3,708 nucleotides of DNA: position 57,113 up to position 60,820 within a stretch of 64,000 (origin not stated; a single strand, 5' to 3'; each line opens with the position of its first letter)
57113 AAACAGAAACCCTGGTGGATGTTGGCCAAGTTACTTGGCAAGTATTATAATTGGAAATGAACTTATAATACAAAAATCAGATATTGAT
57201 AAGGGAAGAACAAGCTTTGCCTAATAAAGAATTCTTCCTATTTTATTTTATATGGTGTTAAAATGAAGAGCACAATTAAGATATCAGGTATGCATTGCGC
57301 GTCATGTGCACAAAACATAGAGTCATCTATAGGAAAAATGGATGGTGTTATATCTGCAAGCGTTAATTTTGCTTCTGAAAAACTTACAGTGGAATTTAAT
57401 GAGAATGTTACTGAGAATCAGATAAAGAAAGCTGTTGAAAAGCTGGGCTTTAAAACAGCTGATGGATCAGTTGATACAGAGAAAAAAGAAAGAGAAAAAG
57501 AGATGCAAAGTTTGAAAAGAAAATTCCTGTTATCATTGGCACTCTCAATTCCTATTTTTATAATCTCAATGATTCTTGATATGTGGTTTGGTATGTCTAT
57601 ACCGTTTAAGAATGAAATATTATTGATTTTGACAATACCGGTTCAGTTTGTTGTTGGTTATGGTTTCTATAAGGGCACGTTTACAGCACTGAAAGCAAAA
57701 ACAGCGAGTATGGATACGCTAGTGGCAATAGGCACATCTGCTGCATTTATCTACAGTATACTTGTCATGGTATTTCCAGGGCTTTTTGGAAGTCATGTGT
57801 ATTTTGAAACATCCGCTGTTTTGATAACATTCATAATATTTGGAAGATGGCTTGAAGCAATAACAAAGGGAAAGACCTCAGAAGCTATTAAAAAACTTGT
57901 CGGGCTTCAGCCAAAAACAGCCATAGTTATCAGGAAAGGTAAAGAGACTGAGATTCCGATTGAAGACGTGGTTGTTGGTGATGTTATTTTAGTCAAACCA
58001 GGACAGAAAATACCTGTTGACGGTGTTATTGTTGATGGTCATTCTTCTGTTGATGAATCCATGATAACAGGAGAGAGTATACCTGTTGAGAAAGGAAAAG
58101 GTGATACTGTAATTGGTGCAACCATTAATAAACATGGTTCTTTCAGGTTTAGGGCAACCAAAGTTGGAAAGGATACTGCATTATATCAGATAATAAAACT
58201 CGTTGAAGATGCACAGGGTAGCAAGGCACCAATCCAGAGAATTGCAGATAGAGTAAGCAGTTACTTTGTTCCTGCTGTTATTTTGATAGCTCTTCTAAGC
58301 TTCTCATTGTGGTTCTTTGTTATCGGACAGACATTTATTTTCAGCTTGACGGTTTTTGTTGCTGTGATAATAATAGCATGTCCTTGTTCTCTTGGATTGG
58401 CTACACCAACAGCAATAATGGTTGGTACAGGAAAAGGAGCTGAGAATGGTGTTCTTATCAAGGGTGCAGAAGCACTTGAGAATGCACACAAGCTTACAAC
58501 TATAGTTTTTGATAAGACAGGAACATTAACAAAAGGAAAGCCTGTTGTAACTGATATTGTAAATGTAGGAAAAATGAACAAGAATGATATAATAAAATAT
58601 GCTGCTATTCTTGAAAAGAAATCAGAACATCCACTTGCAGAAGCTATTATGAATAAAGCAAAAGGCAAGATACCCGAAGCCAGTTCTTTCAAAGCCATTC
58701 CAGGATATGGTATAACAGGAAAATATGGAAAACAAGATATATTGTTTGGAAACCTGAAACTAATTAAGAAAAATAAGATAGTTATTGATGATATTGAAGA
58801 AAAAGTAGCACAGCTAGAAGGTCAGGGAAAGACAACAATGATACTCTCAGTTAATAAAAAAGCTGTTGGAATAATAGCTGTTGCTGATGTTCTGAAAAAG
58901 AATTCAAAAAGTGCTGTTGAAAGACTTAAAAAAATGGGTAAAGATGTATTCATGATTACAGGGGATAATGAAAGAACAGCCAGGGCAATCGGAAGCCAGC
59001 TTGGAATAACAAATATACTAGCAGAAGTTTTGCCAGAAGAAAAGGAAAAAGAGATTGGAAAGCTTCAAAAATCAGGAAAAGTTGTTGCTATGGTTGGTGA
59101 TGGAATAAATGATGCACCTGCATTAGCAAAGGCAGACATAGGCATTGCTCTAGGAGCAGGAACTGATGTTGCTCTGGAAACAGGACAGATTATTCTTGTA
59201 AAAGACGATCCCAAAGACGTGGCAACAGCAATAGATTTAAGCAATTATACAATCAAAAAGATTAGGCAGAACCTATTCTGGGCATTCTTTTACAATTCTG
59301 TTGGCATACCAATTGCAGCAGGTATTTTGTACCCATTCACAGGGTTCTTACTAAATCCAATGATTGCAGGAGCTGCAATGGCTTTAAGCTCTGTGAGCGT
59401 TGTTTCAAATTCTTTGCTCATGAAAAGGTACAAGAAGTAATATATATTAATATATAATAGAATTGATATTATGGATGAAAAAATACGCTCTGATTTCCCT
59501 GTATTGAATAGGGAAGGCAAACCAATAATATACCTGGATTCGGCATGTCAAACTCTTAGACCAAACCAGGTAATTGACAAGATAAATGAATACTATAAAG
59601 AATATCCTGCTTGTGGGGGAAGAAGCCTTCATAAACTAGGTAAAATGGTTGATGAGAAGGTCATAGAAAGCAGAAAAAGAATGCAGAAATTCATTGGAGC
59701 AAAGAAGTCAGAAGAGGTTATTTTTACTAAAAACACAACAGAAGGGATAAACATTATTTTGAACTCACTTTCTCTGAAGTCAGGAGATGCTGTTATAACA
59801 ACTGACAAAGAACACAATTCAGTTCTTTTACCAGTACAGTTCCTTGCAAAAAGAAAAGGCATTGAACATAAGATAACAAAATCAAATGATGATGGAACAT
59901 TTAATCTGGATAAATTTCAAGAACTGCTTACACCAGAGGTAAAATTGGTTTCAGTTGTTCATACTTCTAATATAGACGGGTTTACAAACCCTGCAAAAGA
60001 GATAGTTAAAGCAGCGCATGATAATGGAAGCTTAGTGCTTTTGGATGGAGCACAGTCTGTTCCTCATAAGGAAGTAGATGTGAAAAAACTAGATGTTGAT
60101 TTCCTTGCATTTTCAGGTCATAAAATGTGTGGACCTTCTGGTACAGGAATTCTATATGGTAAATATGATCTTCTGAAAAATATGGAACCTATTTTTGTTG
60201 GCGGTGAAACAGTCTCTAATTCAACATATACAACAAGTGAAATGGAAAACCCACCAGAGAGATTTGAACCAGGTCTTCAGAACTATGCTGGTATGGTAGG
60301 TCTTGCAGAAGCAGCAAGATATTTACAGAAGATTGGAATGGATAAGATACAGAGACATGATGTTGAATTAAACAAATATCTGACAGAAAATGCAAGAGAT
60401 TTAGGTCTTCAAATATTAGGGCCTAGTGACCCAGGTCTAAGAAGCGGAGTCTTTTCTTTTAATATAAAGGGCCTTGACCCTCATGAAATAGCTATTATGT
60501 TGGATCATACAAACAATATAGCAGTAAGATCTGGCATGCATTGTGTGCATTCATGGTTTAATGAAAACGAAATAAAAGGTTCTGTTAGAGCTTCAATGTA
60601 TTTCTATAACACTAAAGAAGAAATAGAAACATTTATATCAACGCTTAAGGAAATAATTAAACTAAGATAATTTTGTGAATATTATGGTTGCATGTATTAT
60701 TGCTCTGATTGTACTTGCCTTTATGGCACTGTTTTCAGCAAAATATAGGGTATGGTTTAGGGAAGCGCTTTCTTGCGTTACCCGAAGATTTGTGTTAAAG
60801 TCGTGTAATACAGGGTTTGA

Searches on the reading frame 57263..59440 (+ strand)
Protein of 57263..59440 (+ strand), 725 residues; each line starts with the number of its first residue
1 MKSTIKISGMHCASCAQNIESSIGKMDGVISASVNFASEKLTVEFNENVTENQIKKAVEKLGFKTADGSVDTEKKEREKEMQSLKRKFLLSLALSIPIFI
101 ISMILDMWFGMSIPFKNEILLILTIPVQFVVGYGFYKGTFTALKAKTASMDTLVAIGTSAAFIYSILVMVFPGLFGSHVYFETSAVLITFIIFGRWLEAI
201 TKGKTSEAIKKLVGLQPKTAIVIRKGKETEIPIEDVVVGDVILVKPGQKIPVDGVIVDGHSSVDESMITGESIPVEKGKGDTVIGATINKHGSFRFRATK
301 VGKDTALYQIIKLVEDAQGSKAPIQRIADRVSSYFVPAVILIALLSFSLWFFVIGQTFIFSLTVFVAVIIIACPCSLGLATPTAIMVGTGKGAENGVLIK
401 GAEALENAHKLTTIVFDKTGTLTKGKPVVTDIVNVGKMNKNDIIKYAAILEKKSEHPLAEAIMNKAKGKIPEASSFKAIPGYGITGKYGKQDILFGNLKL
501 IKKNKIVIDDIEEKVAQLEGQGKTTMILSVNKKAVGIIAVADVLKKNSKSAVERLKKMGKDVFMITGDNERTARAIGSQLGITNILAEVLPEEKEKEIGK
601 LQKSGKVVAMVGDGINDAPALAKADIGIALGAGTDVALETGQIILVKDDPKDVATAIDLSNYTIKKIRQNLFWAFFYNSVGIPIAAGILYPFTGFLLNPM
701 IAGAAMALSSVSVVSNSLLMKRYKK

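Call 26: search_protein_families(library=ncbifam, max_evalue=0.00001, proteins=[window:57263-59440:+])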
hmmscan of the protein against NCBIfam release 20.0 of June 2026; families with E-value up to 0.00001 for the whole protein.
window:57263-59440:+ (725 aa): 28 families (the best 25 are shown)
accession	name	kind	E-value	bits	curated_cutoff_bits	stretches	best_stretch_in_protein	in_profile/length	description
NF007952.0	PRK10671.1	equivalog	4.9e-216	719.7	1316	1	5-724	107-835/838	copper-exporting P-type ATPase CopA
TIGR01525.1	ATPase-IB_hvy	subfamily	1.1e-200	668.2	346.25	1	150-719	1-559/560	heavy metal translocating P-type ATPase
TIGR01511.1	ATPase-IB1_Cu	subfamily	4.8e-197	656.1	397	1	132-721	2-542/542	copper-translocating P-type ATPase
NF008262.1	PRK11033.1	equivalog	5e-141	471.6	1005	1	3-680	43-694/731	zinc/cadmium/mercury/lead-transporting ATPase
TIGR01512.1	ATPase-IB2_Cd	subfamily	6.7e-125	417.6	313.5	2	181-498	18-304/494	cadmium family heavy metal-translocating P-type ATPase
NF033775.1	P_type_ZntA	exception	6.2e-122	408.3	1240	1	4-700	51-712/732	Zn(II)/Cd(II)/Pb(II) translocating P-type ATPase ZntA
TIGR01494.1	ATPase_P-type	subfamily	3.1e-100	335.9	62.3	1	187-689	2-464/478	HAD-IC family P-type ATPase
TIGR01497.1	kdpB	equivalog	4.2e-61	206.9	527.9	1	153-657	37-560/675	potassium-transporting ATPase subunit KdpB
TIGR01647.1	ATPase-IIIA_H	equivalog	1.2e-58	199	615.5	2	196-469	70-346/755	plasma-membrane proton-efflux P-type ATPase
TIGR01517.1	ATPase-IIB_Ca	equivalog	4.7e-50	170.6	507.05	2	179-455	117-403/882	calcium-translocating P-type ATPase, PMCA-type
NF010609.0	PRK14010.1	equivalog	2.3e-44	151.7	1323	1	163-653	47-551/673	K(+)-transporting ATPase subunit B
TIGR01522.1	ATPase-IIA2_Ca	equivalog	3.8e-41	140.7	798.3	3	584-668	566-651/854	calcium-transporting P-type ATPase, PMR1-type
TIGR01116.1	ATPase-IIA1_Ca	equivalog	3e-40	138.1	703.4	2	533-658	456-596/799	calcium-translocating P-type ATPase, SERCA-type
TIGR01657.1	P-ATPase-V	hypoth_equivalog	1.7e-38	131.8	618.25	2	184-278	195-291/1055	ATP13A2 family polyamine export P-type ATPase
TIGR01106.1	ATPase-IIC_X-K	subfamily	3.3e-34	118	946.1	2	184-435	111-368/997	Na,H/K antiporter P-type ATPase subunit alpha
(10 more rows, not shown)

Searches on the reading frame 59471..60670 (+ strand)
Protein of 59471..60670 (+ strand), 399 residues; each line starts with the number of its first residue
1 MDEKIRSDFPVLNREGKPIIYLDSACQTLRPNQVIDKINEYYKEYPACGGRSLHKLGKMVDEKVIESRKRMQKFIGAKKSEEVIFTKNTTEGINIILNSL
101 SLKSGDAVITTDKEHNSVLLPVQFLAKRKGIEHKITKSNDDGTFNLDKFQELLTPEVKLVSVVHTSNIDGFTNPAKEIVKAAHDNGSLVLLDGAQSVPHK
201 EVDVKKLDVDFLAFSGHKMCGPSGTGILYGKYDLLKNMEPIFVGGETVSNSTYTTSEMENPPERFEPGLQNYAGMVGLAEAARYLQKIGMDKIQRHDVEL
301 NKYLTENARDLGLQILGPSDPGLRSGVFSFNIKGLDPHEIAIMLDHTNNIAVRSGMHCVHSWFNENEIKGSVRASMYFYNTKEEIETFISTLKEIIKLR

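Call 26: search_protein_families(library=ncbifam, max_evalue=0.00001, proteins=[window:59471-60670:+])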
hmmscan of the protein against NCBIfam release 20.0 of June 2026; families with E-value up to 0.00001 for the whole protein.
window:59471-60670:+ (399 aa): 22 families
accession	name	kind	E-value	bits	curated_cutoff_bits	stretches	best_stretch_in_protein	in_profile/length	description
TIGR01979.1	sufS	subfamily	4.5e-130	434.1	475.1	1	3-397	1-400/403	SufS family cysteine desulfurase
NF041166.1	f2_encap_cargo1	exception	3e-108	363.6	800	1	3-394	228-622/623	family 2A encapsulin nanocompartment cargo protein cysteine desulfurase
NF006791.0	PRK09295.1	equivalog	1.2e-95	320.9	661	1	3-398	6-404/406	cysteine desulfurase SufS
TIGR01977.1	am_tr_V_EF2568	hypoth_equivalog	2.5e-85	286.8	377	1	20-395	1-376/376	cysteine desulfurase family protein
NF008126.0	PRK10874.1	equivalog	3.4e-77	260.2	607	1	4-398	8-398/401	cysteine desulfurase CsdA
TIGR03392.1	FeS_syn_CsdA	equivalog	3.1e-76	257.1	493.6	1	4-397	5-394/398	cysteine desulfurase CsdA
NF040779.1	Sec_lyase_SclA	exception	7.1e-64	216.1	525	1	20-396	1-377/378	selenocysteine lyase SclA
TIGR01976.1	am_tr_V_VC1184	hypoth_equivalog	2.5e-54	185.1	352.35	1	3-391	4-400/401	cysteine desulfurase-like protein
TIGR03402.1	FeS_nifS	equivalog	2.2e-46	158.3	530.75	1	20-397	1-371/379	cysteine desulfurase NifS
TIGR03235.1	DNA_S_dndA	equivalog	1.1e-38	133.5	480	1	21-362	1-328/353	cysteine desulfurase DndA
TIGR03403.1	nifS_epsilon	equivalog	1.9e-33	115.8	587.7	1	20-250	1-232/382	NifS family cysteine desulfurase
NF010611.0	PRK14012.1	equivalog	1.7e-32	112.9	548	1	19-394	6-377/406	IscS subfamily cysteine desulfurase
TIGR02006.1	IscS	equivalog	1.2e-29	103.5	643.2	1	20-246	5-232/402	IscS subfamily cysteine desulfurase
NF002806.0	PRK02948.1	subfamily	1.9e-27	96.3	304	1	19-397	1-373/381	IscS subfamily cysteine desulfurase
NF051467.1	peri_mod_PvdN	equivalog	1.1e-19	70.4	650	1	28-352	62-390/425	pyoverdine-tailoring periplasmic protein PvdN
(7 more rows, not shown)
